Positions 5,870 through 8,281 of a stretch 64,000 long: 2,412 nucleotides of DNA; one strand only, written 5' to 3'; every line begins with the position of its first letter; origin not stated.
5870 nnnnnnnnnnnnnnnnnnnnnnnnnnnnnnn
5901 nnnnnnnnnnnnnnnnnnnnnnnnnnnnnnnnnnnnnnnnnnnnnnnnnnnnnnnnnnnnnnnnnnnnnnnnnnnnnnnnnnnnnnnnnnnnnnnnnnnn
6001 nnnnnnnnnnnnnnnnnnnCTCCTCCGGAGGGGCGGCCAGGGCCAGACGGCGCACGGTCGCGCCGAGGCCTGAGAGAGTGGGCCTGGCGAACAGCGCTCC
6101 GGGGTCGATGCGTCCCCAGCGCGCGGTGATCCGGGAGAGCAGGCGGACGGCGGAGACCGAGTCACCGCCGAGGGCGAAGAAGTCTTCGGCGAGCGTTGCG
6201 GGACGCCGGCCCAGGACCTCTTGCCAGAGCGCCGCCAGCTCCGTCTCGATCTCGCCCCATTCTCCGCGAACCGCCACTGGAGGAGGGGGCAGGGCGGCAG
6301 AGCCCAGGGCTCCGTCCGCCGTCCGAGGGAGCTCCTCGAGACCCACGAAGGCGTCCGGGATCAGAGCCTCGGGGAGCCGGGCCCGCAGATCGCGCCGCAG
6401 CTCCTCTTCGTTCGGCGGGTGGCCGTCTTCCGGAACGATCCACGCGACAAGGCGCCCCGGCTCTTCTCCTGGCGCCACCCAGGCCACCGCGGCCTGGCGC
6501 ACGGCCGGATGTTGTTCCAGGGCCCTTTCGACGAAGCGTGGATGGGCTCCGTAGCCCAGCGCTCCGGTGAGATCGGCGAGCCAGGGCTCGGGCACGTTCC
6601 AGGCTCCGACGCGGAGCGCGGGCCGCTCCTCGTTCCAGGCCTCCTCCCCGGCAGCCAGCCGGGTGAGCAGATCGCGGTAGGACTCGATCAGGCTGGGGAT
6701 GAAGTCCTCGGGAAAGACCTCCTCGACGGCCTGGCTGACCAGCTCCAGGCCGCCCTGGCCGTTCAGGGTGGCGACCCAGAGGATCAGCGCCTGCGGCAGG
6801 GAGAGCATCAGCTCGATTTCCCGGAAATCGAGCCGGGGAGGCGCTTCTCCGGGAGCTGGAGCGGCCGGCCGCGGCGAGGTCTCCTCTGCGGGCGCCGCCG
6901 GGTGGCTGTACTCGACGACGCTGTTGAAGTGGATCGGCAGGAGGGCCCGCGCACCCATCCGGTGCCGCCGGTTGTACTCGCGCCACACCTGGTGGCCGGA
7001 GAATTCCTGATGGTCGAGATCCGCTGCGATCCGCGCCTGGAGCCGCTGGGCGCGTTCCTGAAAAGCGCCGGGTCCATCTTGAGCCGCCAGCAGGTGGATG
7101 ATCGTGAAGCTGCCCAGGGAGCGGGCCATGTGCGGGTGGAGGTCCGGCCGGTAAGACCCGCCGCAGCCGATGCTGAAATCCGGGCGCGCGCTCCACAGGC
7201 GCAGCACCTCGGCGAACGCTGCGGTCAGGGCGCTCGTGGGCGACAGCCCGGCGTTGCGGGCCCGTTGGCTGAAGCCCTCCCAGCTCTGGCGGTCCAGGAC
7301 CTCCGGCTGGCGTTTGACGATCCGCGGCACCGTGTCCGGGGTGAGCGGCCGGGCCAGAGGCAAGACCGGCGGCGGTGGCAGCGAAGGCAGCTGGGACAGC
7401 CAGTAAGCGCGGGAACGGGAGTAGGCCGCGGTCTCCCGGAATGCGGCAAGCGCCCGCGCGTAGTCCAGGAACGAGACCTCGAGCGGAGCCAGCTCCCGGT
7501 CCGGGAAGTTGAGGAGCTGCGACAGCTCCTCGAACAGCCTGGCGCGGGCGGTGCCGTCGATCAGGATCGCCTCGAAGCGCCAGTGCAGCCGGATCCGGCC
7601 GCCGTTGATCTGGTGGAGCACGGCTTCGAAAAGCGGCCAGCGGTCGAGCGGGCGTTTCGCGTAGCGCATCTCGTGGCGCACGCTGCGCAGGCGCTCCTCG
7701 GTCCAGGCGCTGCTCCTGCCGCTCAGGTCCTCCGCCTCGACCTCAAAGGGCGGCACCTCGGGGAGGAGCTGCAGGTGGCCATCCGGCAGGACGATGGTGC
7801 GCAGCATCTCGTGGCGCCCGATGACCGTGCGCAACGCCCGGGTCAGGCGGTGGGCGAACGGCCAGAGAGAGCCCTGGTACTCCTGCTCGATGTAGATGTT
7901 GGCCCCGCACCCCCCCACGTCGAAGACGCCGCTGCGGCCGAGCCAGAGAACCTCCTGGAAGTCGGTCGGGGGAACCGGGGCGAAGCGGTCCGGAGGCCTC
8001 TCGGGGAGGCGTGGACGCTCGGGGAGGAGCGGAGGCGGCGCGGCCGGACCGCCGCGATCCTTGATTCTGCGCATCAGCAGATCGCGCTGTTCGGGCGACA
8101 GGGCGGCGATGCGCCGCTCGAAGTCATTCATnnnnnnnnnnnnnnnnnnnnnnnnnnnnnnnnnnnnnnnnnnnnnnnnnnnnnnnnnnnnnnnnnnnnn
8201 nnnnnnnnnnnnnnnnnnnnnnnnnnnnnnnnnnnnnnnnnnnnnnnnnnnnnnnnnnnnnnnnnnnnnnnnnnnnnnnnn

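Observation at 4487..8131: Last assembly-line protein is Cy-like, A-subdomain remnant, PCP and glycosyltransferase: a GT fused into an NRPS module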

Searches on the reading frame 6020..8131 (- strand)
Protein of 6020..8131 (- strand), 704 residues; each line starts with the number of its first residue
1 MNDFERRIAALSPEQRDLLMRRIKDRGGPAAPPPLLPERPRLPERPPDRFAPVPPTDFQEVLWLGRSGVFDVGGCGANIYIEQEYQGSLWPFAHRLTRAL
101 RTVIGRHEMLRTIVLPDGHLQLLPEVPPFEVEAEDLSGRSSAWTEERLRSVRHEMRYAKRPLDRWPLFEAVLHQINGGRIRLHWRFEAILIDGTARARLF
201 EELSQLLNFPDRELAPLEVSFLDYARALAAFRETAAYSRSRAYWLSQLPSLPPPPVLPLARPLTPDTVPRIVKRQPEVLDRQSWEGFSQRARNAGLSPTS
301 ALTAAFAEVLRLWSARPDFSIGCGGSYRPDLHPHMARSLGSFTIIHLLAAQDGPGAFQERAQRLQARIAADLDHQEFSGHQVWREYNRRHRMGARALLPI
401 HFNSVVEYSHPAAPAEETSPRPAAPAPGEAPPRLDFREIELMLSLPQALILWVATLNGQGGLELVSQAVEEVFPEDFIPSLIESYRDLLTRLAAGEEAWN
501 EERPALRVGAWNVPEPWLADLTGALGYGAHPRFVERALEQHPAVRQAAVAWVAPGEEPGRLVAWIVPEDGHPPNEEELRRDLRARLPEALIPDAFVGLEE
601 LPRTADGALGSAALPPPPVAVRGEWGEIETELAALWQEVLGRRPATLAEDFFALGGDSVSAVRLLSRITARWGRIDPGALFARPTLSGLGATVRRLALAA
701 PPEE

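Call 53: search_solved_structures(query=window:6020-8131:-, max_evalue=0.00001, show_alignments=3)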
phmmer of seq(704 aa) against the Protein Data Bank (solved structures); distinct sequences matched with E-value up to 0.00001: 50.
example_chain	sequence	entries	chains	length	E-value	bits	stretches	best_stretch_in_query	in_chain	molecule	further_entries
7ly4_E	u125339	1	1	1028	1.2e-70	242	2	50-406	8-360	BmdB, bacillamide NRPS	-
7ly7_A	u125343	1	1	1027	1.2e-70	242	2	50-406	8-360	BmdB, Bacillamide NRPS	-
5t7z_A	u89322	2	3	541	1.2e-52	182.4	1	37-501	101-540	EpoB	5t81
5t3e_A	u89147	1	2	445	4e-51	177.4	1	51-406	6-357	Bacillamide synthetase heterocyclization domain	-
6lta_A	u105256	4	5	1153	2.9e-47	164.6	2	28-406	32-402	Nonribosomal peptide synthetase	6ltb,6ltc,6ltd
7jtj_A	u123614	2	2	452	5.7e-44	153.8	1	40-410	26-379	Irp2 protein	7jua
7ry6_A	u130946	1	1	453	4.3e-33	117.8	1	50-416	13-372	HMWP2 nonribosomal peptide synthetase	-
6mfz_A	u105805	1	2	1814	3.9e-32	114.6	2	543-690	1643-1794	Linear gramicidin synthase subunit A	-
9be3_A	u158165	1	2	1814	4.9e-32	114.3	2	543-690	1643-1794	Linear gramicidin synthase subunit A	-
9meh_A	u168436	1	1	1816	4.9e-32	114.3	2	543-690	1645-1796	Linear gramicidin synthase subunit A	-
9be4_A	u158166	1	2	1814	2e-31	112.3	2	543-690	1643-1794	Linear gramicidin synthase subunit A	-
9lcp_A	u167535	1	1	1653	1.6e-27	99.4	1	543-697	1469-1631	PvdL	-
7emy_A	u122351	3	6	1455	3.6e-27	98.2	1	42-499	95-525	Dihydroaeruginoic acid synthetase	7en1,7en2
9lco_A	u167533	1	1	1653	6.2e-27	97.4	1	543-697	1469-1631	PvdL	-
9lcq_A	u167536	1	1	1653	9.5e-27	96.8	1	543-697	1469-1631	PvdL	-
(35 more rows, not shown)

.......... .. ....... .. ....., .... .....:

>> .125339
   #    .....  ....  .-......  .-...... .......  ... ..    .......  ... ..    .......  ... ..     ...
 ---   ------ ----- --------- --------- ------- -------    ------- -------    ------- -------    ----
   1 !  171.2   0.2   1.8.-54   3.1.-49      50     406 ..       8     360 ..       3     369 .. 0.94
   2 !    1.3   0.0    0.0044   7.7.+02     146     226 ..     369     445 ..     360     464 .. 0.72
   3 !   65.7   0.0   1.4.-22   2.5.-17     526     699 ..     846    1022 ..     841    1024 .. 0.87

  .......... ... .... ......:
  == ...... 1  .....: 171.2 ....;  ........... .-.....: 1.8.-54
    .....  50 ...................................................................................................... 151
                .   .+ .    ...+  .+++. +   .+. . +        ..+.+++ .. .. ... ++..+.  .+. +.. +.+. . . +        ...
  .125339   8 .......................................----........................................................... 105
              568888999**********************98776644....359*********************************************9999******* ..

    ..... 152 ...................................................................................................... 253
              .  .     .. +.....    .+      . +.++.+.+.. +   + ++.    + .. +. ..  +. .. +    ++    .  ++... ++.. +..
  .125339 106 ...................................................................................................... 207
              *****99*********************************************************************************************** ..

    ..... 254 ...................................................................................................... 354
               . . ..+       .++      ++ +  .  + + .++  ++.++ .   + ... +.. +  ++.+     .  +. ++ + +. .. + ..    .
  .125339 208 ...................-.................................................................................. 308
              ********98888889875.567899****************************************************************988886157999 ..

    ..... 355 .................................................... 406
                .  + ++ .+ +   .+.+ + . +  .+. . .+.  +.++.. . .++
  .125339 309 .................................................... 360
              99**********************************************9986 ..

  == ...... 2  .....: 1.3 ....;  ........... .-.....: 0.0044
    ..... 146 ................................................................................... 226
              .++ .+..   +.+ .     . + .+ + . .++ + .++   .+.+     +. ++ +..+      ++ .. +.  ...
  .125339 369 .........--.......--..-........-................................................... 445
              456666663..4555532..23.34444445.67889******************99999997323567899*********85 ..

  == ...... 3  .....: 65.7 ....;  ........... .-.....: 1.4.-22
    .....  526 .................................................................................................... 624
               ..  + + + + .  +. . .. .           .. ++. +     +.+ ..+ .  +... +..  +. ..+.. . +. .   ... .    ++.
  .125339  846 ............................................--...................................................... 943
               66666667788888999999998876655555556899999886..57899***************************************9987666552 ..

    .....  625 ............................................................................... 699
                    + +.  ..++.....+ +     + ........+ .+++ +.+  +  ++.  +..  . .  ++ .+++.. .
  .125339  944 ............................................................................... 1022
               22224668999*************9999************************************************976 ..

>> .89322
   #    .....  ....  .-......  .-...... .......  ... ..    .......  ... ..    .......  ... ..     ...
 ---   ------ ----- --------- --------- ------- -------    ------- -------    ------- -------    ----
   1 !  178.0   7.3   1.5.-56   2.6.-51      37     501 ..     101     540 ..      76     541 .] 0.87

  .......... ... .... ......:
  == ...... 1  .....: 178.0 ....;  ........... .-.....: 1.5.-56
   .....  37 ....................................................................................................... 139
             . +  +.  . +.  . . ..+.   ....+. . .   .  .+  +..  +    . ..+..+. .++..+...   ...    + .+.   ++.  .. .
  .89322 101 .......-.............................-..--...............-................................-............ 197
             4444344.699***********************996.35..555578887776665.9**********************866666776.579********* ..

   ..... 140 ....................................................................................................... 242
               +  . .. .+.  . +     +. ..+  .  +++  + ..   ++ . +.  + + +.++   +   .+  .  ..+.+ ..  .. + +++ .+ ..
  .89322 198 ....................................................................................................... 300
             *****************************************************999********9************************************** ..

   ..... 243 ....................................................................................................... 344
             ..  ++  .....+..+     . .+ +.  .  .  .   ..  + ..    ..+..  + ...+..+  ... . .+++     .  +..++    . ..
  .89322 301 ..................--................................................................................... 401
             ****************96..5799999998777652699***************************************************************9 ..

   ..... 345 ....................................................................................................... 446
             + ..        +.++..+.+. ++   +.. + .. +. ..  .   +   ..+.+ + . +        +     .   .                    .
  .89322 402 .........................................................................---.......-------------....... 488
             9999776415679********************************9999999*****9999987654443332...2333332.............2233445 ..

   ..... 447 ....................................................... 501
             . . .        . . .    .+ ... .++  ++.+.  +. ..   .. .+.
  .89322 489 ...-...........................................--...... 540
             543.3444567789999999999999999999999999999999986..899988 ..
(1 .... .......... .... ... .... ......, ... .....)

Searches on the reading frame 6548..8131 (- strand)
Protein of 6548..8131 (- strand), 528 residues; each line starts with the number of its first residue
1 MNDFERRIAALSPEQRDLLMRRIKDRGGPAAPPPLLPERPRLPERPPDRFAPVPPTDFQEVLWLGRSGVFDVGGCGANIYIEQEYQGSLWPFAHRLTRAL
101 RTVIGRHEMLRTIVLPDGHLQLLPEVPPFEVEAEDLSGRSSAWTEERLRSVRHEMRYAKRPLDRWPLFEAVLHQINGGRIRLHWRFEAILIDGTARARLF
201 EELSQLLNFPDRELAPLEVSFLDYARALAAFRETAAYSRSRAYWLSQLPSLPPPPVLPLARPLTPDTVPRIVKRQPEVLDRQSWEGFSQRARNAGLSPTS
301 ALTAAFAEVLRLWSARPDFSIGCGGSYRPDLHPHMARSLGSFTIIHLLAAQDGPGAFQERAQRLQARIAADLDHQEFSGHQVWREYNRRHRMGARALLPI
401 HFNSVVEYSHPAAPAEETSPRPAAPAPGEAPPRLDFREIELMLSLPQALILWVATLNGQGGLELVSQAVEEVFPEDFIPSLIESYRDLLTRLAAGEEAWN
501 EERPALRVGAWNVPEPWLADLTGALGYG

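Call 58: find_homologous_proteins(query=window:6548-8131:-, max_evalue=1e-20)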
Query seq(528 aa) (528 aa): 8 proteins with E <= 1e-20 among 8000 candidates.
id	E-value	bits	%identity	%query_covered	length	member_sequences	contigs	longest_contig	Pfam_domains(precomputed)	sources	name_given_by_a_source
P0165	1.2e-197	676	59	100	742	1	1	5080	PF00668.26,PF00550.32,PF13193.13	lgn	-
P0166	3.4e-158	546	56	89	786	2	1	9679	PF00668.26,PF00550.32,PF13193.13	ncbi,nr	ncbi:MAG TPA: phosphopantetheine-binding protein, partial [Thermoanaerobaculia bacterium]|nr:phospho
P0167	1.8e-157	543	53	95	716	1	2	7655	PF00668.26,PF00550.32,PF13193.13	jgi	jgi:aryl carrier-like protein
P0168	1.1e-151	524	52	95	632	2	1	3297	PF00668.26,PF00550.32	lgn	-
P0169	2.2e-129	451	58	68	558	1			PF00668.26,PF00550.32,PF13193.13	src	-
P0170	1.1e-69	254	34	99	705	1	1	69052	PF00668.26,PF00501.35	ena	-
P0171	1.2e-50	191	31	88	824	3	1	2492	PF00668.26,PF00550.32,PF00501.35,PF13193.13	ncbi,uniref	ncbi:AMP-binding protein, partial [Micromonospora sp. MH33]|uniref:AMP-binding protein n=1 Tax=Micro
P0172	2.3e-41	160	30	85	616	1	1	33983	PF00668.26,PF00550.32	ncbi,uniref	ncbi:condensation domain-containing protein, partial [Streptomyces sp. YIM 98790]|uniref:condensatio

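Call 59: find_encoding_contigs(protein=P0166, flank=10000, max_places=2)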
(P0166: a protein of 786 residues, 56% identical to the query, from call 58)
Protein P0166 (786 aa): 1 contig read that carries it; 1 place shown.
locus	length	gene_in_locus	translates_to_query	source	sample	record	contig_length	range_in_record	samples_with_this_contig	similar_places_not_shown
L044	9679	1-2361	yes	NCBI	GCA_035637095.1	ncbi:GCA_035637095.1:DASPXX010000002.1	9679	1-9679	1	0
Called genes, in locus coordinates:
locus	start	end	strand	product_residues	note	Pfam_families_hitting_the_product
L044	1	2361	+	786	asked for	PF13193:AMP-binding_C, PF00550:PP-binding, PF00668:Condensation, PF00550:PP-binding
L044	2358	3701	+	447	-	PF05977:MFS_3, PF07690:MFS_1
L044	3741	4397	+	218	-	PF05721:PhyH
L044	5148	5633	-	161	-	-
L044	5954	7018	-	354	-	PF00155:Aminotran_1_2 (faint), PF01212:Beta_elim_lyase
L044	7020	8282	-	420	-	PF18130:ATPgrasp_N, PF13549:ATP-grasp_5, PF01071:GARS_A, PF02222:ATP-grasp, PF02655:ATP-grasp_3, PF02786:CPSase_L_D2, PF07478:Dala_Dala_lig_C, PF13535:ATP-grasp_4, +2 more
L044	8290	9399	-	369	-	PF00291:PALP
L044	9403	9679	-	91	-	?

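Call 60: find_encoding_contigs(protein=P0167, flank=10000, max_places=2)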
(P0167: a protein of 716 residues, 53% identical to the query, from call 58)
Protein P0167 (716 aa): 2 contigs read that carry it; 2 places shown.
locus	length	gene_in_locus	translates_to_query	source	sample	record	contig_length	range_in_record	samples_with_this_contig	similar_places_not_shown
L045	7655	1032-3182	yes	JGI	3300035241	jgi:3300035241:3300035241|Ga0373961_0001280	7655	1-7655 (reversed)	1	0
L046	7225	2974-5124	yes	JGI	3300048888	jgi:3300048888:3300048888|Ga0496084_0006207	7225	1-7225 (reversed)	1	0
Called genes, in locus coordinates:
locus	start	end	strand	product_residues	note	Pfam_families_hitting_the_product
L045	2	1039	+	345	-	?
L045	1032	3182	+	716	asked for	PF00668:Condensation, PF13193:AMP-binding_C (faint), PF00550:PP-binding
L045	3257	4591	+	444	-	PF05977:MFS_3, PF07690:MFS_1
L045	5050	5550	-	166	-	PF00376:MerR, PF13411:MerR_1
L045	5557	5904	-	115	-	PF00216:Bac_DNA_binding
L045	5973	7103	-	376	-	PF13439:Glyco_transf_4, PF13579:Glyco_trans_4_4, PF13477:Glyco_trans_4_2, PF20706:GT4-conflict (faint), PF00534:Glycos_transf_1, PF13692:Glyco_trans_1_4, PF13524:Glyco_trans_1_2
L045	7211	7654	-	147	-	?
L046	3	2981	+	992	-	?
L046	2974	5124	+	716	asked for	PF00668:Condensation, PF13193:AMP-binding_C (faint), PF00550:PP-binding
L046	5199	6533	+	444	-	PF05977:MFS_3, PF07690:MFS_1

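Call 61: find_encoding_contigs(protein=P0165, flank=10000, max_places=2)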
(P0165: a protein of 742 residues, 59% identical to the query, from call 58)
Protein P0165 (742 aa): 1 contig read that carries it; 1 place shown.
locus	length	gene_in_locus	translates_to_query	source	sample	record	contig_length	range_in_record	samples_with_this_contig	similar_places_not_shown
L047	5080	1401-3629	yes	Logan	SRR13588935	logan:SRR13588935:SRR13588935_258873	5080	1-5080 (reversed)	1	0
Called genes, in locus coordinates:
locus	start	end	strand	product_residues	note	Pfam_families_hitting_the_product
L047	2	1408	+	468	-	?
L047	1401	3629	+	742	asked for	PF00668:Condensation, PF13193:AMP-binding_C (faint), PF00550:PP-binding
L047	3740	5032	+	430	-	PF11805:DUF3326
